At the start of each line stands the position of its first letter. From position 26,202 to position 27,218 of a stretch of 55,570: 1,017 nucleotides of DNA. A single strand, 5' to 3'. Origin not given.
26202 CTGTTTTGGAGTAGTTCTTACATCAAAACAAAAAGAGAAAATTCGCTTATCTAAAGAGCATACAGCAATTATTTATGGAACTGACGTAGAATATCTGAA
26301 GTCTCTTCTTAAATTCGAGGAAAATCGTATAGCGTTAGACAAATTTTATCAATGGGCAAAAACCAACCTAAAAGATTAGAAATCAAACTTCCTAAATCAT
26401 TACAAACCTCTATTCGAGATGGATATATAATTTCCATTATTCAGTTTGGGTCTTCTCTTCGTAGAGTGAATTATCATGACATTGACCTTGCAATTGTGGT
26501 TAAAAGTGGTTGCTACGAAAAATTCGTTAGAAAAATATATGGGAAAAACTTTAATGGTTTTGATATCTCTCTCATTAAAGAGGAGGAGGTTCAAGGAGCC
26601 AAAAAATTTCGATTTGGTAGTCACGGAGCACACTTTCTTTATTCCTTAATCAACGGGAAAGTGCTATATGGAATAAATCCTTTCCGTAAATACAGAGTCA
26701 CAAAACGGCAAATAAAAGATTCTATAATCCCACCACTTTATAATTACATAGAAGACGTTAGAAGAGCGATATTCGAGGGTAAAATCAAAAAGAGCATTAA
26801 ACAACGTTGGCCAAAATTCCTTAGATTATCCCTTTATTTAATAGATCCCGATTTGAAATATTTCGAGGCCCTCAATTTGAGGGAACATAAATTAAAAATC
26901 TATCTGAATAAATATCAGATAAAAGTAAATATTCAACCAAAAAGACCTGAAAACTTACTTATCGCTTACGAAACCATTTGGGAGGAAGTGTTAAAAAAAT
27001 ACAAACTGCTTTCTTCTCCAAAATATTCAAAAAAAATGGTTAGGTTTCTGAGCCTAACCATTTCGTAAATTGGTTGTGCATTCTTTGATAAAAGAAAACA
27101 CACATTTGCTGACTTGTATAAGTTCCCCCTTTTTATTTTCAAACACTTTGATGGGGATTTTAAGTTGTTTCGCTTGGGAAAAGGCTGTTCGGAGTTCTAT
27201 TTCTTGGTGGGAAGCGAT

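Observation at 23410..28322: Convergent accessory cluster of six nucleotide-handling enzymes with no obvious known pathway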

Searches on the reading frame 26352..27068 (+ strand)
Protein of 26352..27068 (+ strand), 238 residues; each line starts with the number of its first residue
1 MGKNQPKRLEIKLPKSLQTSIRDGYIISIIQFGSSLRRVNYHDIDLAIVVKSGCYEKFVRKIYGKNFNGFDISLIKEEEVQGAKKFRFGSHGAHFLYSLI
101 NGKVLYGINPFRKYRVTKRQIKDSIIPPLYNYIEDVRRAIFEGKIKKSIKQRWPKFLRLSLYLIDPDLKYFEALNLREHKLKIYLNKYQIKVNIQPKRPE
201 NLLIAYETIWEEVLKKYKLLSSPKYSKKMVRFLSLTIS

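Call 3: search_protein_families(library=pfam, proteins=[window:26352-27068:+], max_evalue=0.1)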
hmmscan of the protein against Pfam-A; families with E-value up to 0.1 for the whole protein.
window:26352-27068:+ (238 aa): 0 families

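Call 4: search_protein_families(library=ncbifam, proteins=[window:26352-27068:+], max_evalue=0.1)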
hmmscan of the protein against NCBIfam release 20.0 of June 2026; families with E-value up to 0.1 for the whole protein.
window:26352-27068:+ (238 aa): 0 families

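Call 5: search_protein_families(library=padloc, proteins=[window:26352-27068:+], max_evalue=0.1)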
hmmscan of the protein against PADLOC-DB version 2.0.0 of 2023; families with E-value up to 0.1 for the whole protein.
window:26352-27068:+ (238 aa): 0 families

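Call 24: find_homologous_proteins(query=window:26352-27068:+)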
Query window:26352-27068:+ (238 aa): 44 proteins with E <= 0.001 among 562 candidates.
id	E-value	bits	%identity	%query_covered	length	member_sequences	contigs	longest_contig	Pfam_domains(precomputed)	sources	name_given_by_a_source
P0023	8.7e-151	519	100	100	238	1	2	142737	-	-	-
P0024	3.0e-107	376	73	100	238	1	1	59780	-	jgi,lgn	-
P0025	1.1e-83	299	62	91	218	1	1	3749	-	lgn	-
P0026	1.3e-83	299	60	95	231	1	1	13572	-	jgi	-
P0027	8.9e-81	290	62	94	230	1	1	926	-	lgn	-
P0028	5.9e-76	274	62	87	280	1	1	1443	-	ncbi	-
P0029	1.1e-75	273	60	92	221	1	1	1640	-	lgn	-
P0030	1.6e-75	272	60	86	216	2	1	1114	-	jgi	-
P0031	5.9e-75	271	60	84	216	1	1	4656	-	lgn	-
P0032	1.7e-74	269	58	88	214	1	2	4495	-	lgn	-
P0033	3.1e-74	268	57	90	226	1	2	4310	-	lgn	-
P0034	2.3e-73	265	59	87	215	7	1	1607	-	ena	-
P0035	4.4e-73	264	59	89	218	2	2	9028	-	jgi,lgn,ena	-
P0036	5.3e-73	264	58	89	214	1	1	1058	-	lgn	-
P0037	1.1e-72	263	56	87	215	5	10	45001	-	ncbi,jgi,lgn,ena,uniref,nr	ncbi:MAG: hypothetical protein A2W71_00115 [Candidatus Nealsonbacteria bacterium RIFCSPLOWO2_02_39_8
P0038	3.1e-72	262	59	87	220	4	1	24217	-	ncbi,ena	-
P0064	3.0e-20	92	35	64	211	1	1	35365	-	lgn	-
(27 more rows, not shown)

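Call 26: find_encoding_contigs(protein=P0037, flank=8000, max_places=3)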
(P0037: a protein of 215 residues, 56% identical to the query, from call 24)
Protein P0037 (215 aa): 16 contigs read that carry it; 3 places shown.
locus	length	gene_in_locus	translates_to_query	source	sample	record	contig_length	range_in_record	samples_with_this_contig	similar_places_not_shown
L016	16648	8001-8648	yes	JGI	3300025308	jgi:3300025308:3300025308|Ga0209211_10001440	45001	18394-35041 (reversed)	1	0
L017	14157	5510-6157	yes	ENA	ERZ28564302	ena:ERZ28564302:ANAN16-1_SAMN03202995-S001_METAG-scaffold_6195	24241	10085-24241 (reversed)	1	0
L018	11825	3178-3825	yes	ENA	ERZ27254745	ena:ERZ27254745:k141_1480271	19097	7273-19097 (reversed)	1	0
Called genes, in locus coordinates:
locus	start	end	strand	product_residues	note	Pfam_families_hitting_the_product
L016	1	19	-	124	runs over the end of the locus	PF01909:NTP_transf_2 (weak), PF18765:Polbeta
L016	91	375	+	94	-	-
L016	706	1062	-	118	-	-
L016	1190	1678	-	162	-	-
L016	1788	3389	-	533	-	PF16927:HisKA_7TM, PF00512:HisKA, PF02518:HATPase_c, PF13589:HATPase_c_3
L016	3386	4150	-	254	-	-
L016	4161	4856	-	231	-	PF01209:Ubie_methyltran, PF02353:CMAS (weak), PF05175:MTS (faint), PF13489:Methyltransf_23, PF13847:Methyltransf_31, PF08241:Methyltransf_11, PF08242:Methyltransf_12, PF13649:Methyltransf_25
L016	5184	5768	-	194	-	PF13302:Acetyltransf_3, PF13420:Acetyltransf_4, PF00583:Acetyltransf_1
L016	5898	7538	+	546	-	PF00814:TsaD (weak), PF02543:Carbam_trans_N, PF16861:Carbam_trans_C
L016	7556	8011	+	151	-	PF00293:NUDIX (weak)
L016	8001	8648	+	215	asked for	-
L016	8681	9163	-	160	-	-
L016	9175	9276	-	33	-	-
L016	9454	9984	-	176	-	-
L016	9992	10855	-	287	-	PF13847:Methyltransf_31 (faint), PF01555:N6_N4_Mtase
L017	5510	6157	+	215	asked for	-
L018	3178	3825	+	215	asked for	-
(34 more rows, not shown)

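Call 27: find_encoding_contigs(protein=P0038, flank=8000, max_places=2)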
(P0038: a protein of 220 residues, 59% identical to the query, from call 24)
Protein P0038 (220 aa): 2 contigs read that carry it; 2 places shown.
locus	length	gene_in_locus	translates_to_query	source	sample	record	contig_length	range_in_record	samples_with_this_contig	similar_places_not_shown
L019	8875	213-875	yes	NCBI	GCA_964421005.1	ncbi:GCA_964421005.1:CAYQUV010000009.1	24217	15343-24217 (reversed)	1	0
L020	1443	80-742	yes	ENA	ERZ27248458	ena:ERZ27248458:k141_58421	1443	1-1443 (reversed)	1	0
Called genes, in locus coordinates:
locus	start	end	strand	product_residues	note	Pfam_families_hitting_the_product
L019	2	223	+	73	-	?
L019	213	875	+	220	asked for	-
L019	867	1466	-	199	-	PF13207:AAA_17 (faint)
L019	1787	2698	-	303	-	PF18075:FtsX_ECD, PF02687:FtsX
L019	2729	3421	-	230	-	PF00005:ABC_tran, PF13304:AAA_21 (faint)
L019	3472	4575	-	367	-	PF03462:PCRF, PF00472:RF-1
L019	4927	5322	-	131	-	PF04977:DivIC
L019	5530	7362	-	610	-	PF00009:GTP_EFTU, PF00071:Ras (faint), PF22042:EF-G_D2 (weak), PF03144:GTP_EFTU_D2, PF14492:EFG_III (weak), PF00679:EFG_C, PF06421:LepA_C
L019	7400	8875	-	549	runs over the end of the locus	PF03023:MurJ, PF13440:Polysacc_synt_3, PF01554:MatE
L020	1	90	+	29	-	?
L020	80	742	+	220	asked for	-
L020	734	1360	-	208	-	PF13207:AAA_17 (faint)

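Call 28: find_encoding_contigs(protein=P0064, flank=8000, max_places=2)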
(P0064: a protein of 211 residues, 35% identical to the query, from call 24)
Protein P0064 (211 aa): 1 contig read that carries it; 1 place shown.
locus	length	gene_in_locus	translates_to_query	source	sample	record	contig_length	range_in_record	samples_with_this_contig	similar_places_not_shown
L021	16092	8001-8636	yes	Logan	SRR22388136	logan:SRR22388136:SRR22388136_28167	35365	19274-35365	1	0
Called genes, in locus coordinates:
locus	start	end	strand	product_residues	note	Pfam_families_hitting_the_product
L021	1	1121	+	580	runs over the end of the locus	-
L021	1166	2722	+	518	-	PF02534:T4SS-DNA_transf, PF10412:TrwB_AAD_bind, PF12696:TraG-D_C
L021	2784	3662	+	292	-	PF00226:DnaJ (weak)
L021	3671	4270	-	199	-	PF21849:DUF6908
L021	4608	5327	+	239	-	-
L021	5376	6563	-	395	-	-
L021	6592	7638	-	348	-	-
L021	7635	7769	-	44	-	-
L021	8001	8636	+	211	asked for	-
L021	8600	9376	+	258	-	PF00106:adh_short, PF08659:KR, PF23441:SDR, PF01370:Epimerase (weak), PF13561:adh_short_C2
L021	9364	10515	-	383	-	-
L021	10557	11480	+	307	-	PF02016:Peptidase_S66, PF17676:Peptidase_S66C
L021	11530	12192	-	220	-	-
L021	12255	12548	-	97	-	PF13560:HTH_31 (weak)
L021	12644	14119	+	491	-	-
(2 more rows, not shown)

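Call 38: find_related_loci(query=A2, collection=genome_contigs, flank=8000)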
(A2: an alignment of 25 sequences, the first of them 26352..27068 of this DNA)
Query A2 (238 aa) in genome_contigs; peptide patterns used: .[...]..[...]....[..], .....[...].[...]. (x = any residue, [..] = any of these).
89 stretches matched a pattern; 11 encode a relative of the query (tblastn E <= 1e-3); 11 distinct loci.
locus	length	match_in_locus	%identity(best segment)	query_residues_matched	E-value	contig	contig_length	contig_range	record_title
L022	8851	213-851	59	9-216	1e-78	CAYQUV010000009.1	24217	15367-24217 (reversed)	MAG TPA_asm: uncultured Candidatus Saccharibacteria bacterium isolate binchicken_co19_82 genome assembly, contig: NODE_3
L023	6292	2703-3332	39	3-216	1e-40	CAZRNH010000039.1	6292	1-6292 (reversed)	MAG TPA_asm: uncultured Candidatus Saccharibacteria bacterium isolate SRP090828_co1_102 genome assembly, contig: NODE_29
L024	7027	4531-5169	37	1-214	2e-36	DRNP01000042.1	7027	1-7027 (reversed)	MAG TPA_asm: Candidatus Kaiserbacteria bacterium isolate HyVt-514 HyVt-514_k145_706889, whole genome shotgun sequence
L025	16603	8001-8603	42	9-213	7e-49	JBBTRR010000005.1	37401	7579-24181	MAG: Patescibacteria group bacterium isolate H52-bin035_1 H52_bin035_1_000000000005, whole genome shotgun sequence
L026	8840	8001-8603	36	14-214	1e-32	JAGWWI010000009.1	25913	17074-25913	MAG: Patescibacteria group bacterium isolate REEB44 contig-150_2296, whole genome shotgun sequence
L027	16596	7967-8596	33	5-217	3e-27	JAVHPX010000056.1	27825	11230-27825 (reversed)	MAG: Candidatus Paceibacterota bacterium isolate WB01no19_32_21 NODE_957_length_27825_cov_12.456032, whole genome shotgu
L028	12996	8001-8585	32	22-217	4e-22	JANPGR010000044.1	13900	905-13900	MAG: Candidatus Nomurabacteria bacterium isolate VAR_69_metabat_317 VAR_69_k141_4446958, whole genome shotgun sequence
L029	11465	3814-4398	31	22-217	8e-21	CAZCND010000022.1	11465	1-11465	MAG TPA_asm: uncultured Candidatus Saccharibacteria bacterium isolate SRP192927_co3_354 genome assembly, contig: NODE_14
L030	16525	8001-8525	34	4-177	2e-20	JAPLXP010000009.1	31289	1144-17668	MAG: Candidatus Nomurabacteria bacterium isolate LacPavin_0818_WC45_MAG_37_43 LacPavin_0818_WC45_scaffold_191221, whole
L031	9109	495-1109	30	12-217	2e-19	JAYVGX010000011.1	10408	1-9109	MAG: Candidatus Paceibacterota bacterium isolate GL47_Up_metabat_76 GL47_Up_metabat_76_10, whole genome shotgun sequence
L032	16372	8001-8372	39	13-133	2e-18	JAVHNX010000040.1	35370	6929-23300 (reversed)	MAG: Candidatus Paceibacterota bacterium isolate WB02no17_34_18 NODE_457_length_35370_cov_10.853773, whole genome shotgu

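Call 39: find_related_loci(query=A2, collection=viral_contigs, flank=8000)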
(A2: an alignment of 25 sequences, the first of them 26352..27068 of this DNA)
Query A2 (238 aa) in viral_contigs; peptide patterns used: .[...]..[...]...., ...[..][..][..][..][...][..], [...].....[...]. (x = any residue, [..] = any of these).
119 stretches matched a pattern, but none encodes a relative of the query by tblastn (E <= 1e-3).

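Call 43: predict_structure(alignment_id=A2)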
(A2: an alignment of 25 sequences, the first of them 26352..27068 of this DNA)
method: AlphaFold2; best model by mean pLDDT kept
length: 238 residues; sequences in the alignment: 25
mean_pLDDT: 86.6   pTM: 0.79
mean pLDDT of the five models: 86.6, 86.1, 86.1, 84.8, 84.4
residues with pLDDT >= 90: 166; 70-90: 37; 50-70: 17; < 50: 18
segments of 3 or more residues with pLDDT < 50: 1-9, 231-238
pLDDT, mean of each block of 10 residues (from residue 1): 45 89 97 76 85 98 90 93 79 92 94 94 93 95 93 96 96 93 96 91 97 89 55 44
secondary structure, 60 per line:
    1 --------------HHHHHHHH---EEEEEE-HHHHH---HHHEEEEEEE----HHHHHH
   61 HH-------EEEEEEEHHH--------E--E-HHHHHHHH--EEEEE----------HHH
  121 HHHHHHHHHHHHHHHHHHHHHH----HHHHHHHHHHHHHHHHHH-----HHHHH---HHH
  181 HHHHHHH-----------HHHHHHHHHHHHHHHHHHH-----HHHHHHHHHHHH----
elements in order: H15-22 E26-31 H33-37 E44-50 H55-62 E70-76 H93-100 E103-107 H118-142 H147-164 H170-174 H178-187 H199-217 H223-234

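Call 45: search_protein_families(library=pfam, proteins=[L028:7483-7959:+, L028:8561-9331:+, L028:9344-10024:+, L028:10028-10804:+, L028:10841-11707:-, L027:6279-7925:+, L027:5194-6267:+, L027:3700-5187:+, L026:5974-7584:+, L023:3311-4075:+], max_evalue=0.01)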
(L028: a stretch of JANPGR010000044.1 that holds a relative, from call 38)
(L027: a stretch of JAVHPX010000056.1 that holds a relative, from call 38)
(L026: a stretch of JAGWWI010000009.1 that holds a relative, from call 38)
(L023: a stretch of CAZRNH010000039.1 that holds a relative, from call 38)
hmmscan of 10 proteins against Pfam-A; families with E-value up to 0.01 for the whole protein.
L028:7483-7959:+ (158 aa): 3 families
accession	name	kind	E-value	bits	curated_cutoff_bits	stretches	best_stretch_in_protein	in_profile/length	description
PF13302.13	Acetyltransf_3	-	1.2e-13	52.3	25.4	1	3-138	3-137/138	Acetyltransferase (GNAT) domain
PF00583.31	Acetyltransf_1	-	3.5e-10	40.6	20.7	1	28-138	7-116/116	Acetyltransferase (GNAT) family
PF13508.13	Acetyltransf_7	-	0.00034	21.4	27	1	55-138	4-82/84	Acetyltransferase (GNAT) domain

L028:8561-9331:+ (256 aa): 7 families
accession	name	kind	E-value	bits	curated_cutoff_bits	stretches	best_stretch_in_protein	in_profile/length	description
PF13561.12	adh_short_C2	-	1.9e-49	168.8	27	1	15-251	6-236/236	Enoyl-(Acyl carrier protein) reductase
PF00106.31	adh_short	-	7.2e-32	110.9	26.6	1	6-203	1-193/195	short chain dehydrogenase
PF08659.16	KR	-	6.7e-11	42.9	22.6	1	8-164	3-153/180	KR domain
PF23441.1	SDR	-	1.4e-06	28.3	27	0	142-249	148-254/258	SDR-like rossmann domain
PF02719.21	Polysacc_synt_2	-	0.00024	20.8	20.2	1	8-128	1-113/293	Polysaccharide biosynthesis protein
PF16363.11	GDP_Man_Dehyd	-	0.0017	18.3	27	1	9-141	1-125/332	GDP-mannose 4,6 dehydratase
PF01370.27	Epimerase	-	0.0093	15.8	20.9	0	8-131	1-103/240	NAD dependent epimerase/dehydratase family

L028:9344-10024:+ (226 aa): 7 families
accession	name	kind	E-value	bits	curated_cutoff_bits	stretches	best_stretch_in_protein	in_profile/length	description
PF08241.18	Methyltransf_11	-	1.5e-16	61.2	21.2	1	51-141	1-94/95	Methyltransferase domain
PF13649.12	Methyltransf_25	-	2.8e-15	57.2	27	1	51-138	2-97/97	Methyltransferase domain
PF13847.12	Methyltransf_31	-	1.8e-08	34.7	27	1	47-141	4-108/145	Methyltransferase domain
PF01209.24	Ubie_methyltran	-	1.9e-07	31.1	20.1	1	40-149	41-158/233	ubiE/COQ5 methyltransferase family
PF08242.18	Methyltransf_12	-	4.6e-06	27.7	30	1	51-138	1-96/98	Methyltransferase domain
PF05148.21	Methyltransf_8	-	0.0011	19.3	27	1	37-140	63-154/219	Hypothetical methyltransferase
PF01383.26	CpcD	-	0.0077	17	27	0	116-143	27-53/55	CpcD/allophycocyanin linker domain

L028:10028-10804:+ (258 aa): 5 families
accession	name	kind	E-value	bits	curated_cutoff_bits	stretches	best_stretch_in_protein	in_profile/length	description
PF02129.25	Peptidase_S15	-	1.1e-07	32.2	23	1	39-128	46-120/262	X-Pro dipeptidyl-peptidase (S15 family)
PF12146.15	Hydrolase_4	-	2.5e-05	24.1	27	0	190-236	180-226/239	Serine aminopeptidase, S33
PF01738.24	DLH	-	0.00028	21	21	1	188-239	130-181/217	Dienelactone hydrolase family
PF20434.5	BD-FAE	-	0.00062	19.8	26.8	1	101-225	87-213/215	BD-FAE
PF00561.26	Abhydrolase_1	-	0.0055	16.8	25.8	0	179-242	175-239/245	alpha/beta hydrolase fold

L028:10841-11707:- (288 aa): 0 families

L027:6279-7925:+ (548 aa): 4 families
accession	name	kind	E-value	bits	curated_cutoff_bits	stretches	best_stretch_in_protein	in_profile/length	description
PF02518.31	HATPase_c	-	2.9e-27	95.7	26.4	1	438-545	2-108/111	Histidine kinase-, DNA gyrase B-, and HSP90-like ATPase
PF00512.31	HisKA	-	1.3e-14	54.4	26.9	1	323-390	2-66/66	His Kinase A (phospho-acceptor) domain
PF13581.12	HATPase_c_2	-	0.00098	19.6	27.4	1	446-522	36-111/127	Histidine kinase-like ATPase domain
PF13589.12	HATPase_c_3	-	0.0022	18.5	25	1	443-516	4-80/137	Histidine kinase-, DNA gyrase B-, and HSP90-like ATPase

L027:5194-6267:+ (357 aa): 2 families
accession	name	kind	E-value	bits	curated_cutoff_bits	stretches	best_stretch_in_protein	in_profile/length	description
PF00881.29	Nitroreductase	-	2e-05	25.3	23.5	0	5-29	18-42/167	Nitroreductase family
PF14512.11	TM1586_NiRdase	-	0.0018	18.4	27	0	5-33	158-186/215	Putative TM nitroreductase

L027:3700-5187:+ (495 aa): 0 families

L026:5974-7584:+ (536 aa): 20 families
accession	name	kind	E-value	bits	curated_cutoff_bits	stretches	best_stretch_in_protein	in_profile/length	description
PF00005.33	ABC_tran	-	3.2e-39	135.1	25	2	23-150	2-137/137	ABC transporter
PF13304.12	AAA_21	-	3.2e-15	57.4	27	0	127-182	245-304/304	AAA domain, putative AbiEii toxin, Type IV TA system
PF02463.25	SMC_N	-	2.5e-10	40.6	40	0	348-494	28-198/220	RecF/RecN/SMC N terminal domain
PF12848.13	ABC_tran_Xtn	-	1.9e-07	31.5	25.9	1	189-254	1-66/85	ABC transporter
PF13401.12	AAA_22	-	5.8e-06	27.1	27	0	35-162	8-105/130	AAA domain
PF01078.27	Mg_chelatase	-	8.1e-06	25.8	20.3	0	23-60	13-50/207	Magnesium chelatase, subunit ChlI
PF13476.12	AAA_23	-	8.2e-06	27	27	0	338-365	12-40/201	AAA domain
PF13175.12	AAA_15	-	1.3e-05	25.5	32.1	0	340-364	18-43/374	AAA ATPase domain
PF13555.12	AAA_29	-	4.8e-05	23.5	27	0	341-364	19-42/61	P-loop containing region of AAA domain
PF00004.35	AAA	-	5.5e-05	24.1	21.2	0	348-377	2-31/131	ATPase family associated with various cellular activities (AAA)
PF13191.12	AAA_16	-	6e-05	24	32.6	0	21-161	12-153/167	AAA ATPase domain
PF13558.12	SbcC_Walker_B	-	0.00024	21.7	27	0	431-482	25-89/90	SbcC/RAD50-like, Walker B motif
PF05729.18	NACHT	-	0.00042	20.6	26.7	0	346-365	2-21/167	NACHT domain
PF02367.23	TsaE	-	0.0015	18.9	26.6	0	337-386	14-59/128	Threonylcarbamoyl adenosine biosynthesis protein TsaE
PF00006.31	ATP-synt_ab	-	0.0015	18.7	29.5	0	27-53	9-35/213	ATP synthase alpha/beta family, nucleotide-binding domain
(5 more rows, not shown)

L023:3311-4075:+ (254 aa): 3 families
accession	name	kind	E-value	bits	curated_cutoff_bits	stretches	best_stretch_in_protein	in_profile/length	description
PF13561.12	adh_short_C2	-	2.3e-46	158.7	27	1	16-249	6-236/236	Enoyl-(Acyl carrier protein) reductase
PF00106.31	adh_short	-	5.2e-37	127.7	26.6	1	7-202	1-194/195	short chain dehydrogenase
PF08659.16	KR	-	2.7e-07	31.1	22.6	1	9-147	3-140/180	KR domain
